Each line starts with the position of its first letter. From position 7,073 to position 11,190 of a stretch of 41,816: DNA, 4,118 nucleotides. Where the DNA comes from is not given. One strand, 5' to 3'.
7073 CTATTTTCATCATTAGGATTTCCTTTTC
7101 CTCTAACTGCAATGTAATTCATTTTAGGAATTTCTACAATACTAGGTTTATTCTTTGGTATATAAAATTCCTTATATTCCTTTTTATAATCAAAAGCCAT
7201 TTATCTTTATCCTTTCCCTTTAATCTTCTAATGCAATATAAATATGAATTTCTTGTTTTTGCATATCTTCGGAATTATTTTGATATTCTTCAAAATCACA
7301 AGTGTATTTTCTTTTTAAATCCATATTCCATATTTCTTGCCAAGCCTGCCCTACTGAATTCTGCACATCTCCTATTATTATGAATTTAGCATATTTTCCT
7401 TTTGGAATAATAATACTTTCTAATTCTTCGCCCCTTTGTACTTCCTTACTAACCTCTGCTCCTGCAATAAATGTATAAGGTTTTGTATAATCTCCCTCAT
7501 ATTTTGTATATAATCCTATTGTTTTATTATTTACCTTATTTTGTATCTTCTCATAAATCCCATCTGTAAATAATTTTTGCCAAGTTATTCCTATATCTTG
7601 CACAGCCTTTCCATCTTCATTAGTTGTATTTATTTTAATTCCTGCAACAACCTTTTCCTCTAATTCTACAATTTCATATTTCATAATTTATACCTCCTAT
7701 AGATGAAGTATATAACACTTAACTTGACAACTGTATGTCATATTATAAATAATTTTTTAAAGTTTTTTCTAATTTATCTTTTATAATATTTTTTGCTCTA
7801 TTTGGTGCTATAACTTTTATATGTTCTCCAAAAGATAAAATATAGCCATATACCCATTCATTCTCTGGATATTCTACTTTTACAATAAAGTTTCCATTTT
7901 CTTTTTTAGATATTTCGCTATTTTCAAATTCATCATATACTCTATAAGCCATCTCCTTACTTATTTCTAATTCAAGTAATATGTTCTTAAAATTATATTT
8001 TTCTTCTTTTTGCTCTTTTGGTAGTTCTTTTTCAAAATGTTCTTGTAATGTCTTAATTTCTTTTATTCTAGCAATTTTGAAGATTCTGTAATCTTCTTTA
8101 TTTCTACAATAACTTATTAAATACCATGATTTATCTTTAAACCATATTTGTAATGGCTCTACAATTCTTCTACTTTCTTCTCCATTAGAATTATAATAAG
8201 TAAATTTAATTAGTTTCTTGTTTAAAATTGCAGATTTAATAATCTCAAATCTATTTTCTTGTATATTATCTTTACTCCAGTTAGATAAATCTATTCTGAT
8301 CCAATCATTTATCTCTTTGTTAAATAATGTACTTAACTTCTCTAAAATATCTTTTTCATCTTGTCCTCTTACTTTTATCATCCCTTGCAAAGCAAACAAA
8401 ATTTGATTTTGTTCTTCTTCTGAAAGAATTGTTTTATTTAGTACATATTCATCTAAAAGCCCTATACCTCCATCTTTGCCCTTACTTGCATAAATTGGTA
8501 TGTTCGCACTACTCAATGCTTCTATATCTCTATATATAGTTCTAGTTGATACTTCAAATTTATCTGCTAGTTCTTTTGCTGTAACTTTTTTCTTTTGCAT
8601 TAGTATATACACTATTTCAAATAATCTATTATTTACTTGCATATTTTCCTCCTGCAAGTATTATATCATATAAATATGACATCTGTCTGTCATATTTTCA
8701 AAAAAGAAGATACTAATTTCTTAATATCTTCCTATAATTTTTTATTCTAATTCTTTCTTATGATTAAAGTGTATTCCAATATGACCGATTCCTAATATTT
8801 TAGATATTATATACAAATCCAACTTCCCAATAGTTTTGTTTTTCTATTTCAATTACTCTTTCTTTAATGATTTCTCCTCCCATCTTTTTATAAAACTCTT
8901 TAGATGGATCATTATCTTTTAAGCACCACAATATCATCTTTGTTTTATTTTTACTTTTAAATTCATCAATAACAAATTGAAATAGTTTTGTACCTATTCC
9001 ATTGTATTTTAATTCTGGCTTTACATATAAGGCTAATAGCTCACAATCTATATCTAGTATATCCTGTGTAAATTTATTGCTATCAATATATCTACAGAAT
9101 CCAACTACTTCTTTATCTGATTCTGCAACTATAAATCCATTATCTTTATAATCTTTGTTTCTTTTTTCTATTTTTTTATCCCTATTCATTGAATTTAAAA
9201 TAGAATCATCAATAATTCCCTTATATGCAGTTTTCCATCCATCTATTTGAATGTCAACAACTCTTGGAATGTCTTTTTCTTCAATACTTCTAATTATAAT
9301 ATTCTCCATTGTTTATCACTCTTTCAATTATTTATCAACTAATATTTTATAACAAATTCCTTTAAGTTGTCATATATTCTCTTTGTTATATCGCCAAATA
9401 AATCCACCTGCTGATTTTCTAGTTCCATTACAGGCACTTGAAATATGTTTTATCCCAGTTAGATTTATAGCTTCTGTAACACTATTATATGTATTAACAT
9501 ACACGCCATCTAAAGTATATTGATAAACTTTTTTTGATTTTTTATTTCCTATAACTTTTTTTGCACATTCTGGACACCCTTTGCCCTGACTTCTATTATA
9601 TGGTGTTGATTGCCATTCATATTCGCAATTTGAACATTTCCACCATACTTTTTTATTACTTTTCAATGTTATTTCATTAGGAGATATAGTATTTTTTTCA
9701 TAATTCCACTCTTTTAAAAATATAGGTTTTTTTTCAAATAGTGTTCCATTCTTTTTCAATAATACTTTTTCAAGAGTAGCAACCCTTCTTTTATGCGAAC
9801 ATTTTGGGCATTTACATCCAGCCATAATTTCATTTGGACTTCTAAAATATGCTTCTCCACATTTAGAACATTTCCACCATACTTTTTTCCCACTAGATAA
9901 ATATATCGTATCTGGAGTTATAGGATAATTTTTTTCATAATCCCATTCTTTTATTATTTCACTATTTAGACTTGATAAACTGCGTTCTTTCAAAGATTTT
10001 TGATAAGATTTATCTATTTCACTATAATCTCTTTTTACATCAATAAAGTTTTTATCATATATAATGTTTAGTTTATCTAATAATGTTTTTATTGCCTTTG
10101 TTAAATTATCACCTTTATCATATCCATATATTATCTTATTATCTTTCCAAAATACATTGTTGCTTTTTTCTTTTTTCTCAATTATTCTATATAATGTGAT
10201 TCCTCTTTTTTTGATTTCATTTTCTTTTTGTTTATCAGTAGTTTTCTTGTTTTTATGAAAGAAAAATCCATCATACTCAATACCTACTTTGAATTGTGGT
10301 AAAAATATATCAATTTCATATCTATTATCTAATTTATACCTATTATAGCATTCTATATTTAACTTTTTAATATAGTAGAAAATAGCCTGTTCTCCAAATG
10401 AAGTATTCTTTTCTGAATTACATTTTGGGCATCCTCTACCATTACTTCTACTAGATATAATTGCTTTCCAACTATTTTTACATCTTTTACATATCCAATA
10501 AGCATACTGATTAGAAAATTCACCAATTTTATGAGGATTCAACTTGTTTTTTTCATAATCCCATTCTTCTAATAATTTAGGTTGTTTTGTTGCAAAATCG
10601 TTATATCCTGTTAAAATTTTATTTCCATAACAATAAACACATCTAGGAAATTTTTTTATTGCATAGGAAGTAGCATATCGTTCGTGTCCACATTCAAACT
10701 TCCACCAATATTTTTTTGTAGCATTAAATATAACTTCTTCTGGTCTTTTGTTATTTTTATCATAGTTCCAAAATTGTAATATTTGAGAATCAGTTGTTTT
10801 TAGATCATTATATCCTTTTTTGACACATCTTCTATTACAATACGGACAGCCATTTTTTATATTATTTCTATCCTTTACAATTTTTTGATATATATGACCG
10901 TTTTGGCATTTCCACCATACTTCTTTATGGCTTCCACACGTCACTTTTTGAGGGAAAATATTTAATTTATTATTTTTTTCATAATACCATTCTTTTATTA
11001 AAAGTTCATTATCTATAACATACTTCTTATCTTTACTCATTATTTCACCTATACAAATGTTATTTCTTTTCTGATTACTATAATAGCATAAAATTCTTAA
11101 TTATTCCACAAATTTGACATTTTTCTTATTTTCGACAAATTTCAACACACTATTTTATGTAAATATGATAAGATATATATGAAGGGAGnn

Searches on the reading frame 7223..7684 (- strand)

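Call 45: search_protein_families(library=pfam, proteins=[window:7223-7684:-], max_evalue=0.01)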
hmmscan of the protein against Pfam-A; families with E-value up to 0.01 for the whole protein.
window:7223-7684:- (154 aa): 2 families
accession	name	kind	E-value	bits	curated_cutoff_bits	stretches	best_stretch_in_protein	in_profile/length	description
PF14526.11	Cass2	-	1.2e-28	100.7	27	1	4-151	1-149/150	Integron-associated effector binding protein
PF06445.20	GyrI-like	-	9.6e-21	75.1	26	1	1-152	1-154/155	GyrI-like small molecule binding domain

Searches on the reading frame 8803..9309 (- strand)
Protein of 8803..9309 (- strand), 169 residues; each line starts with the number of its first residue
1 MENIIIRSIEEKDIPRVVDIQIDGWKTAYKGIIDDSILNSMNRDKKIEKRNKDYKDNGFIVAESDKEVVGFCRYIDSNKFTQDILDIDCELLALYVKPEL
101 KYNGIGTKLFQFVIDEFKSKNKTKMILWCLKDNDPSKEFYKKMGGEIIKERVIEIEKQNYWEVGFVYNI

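Call 7: search_protein_families(library=pfam, proteins=[window:8803-9309:-], max_evalue=0.01)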
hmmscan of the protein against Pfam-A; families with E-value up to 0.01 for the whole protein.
window:8803-9309:- (169 aa): 7 families
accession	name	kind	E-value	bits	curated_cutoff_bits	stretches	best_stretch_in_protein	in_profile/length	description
PF00583.31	Acetyltransf_1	-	3.1e-16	60.1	20.7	1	49-144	22-115/116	Acetyltransferase (GNAT) family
PF13508.13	Acetyltransf_7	-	1.4e-12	48.3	27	1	56-144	2-81/84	Acetyltransferase (GNAT) domain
PF08445.16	FR47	-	1.2e-09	38.5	22.1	1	69-151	2-83/86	FR47-like protein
PF13673.13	Acetyltransf_10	-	1.2e-08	35.4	23.6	1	44-144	19-106/128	Acetyltransferase (GNAT) domain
PF13302.13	Acetyltransf_3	-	2.9e-05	25.2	25.4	1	4-145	2-137/138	Acetyltransferase (GNAT) domain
PF13527.13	Acetyltransf_9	-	0.00043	20.7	25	1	6-144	2-123/127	Acetyltransferase (GNAT) domain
PF14542.12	Acetyltransf_CG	-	0.0043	17.6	30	1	64-129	6-64/80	GCN5-related N-acetyl-transferase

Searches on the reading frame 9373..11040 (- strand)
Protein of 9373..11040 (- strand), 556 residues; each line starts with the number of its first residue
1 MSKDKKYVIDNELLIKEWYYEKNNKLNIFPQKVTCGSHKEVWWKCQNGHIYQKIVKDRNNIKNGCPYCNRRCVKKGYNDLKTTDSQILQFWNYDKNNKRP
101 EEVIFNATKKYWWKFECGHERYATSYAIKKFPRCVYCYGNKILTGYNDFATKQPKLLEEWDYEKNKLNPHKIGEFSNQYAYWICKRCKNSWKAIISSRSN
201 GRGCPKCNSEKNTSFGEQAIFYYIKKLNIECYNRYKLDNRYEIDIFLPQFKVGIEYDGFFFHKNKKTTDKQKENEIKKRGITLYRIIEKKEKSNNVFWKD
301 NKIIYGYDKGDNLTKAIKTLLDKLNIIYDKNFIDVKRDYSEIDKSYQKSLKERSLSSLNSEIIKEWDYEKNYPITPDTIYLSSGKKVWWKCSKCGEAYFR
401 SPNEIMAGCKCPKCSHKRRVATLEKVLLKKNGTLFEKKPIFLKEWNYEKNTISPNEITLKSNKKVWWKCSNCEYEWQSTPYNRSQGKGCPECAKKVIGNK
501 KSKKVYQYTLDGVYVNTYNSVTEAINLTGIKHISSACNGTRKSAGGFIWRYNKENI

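Call 7: search_protein_families(library=pfam, proteins=[window:9373-11040:-], max_evalue=0.01)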
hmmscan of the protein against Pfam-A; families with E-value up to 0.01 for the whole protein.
window:9373-11040:- (556 aa): 6 families
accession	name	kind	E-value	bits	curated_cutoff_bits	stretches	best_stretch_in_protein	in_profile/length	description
PF14311.12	DUF4379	-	2.9e-76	252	24.5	5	442-495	2-56/56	Probable Treble clef zinc finger domain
PF07453.19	NUMOD1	-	2.7e-06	27.9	22.8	1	503-533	1-31/37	NUMOD1 domain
PF18741.7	MTES_1575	-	0.00017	22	38.2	1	217-289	2-79/96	REase_MTES_1575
PF01447.24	Peptidase_M4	-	0.0028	18.5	22.4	1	270-318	82-130/145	Thermolysin metallopeptidase, catalytic domain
PF04480.18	DUF559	-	0.0063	16.8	20.6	0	212-289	13-91/109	Protein of unknown function (DUF559)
PF15777.11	Anti-TRAP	-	0.0085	16.5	32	0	390-422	12-44/59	Tryptophan RNA-binding attenuator protein inhibitory protein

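Call 8: search_protein_families(library=ncbifam, proteins=[window:9373-11040:-], max_evalue=0.01)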
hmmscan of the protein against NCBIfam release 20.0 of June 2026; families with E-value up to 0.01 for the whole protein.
window:9373-11040:- (556 aa): 1 family
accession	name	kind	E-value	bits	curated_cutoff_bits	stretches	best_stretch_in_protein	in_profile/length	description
TIGR02605.1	CxxC_CxxC_SSSS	subfamily_domain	0.0059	16.7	31.3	0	390-430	7-50/52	FmdB family zinc ribbon protein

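Call 16: search_protein_families(library=padloc, proteins=[window:9373-11040:-], max_evalue=0.01)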
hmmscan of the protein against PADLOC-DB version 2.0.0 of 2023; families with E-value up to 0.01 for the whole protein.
window:9373-11040:- (556 aa): 0 families
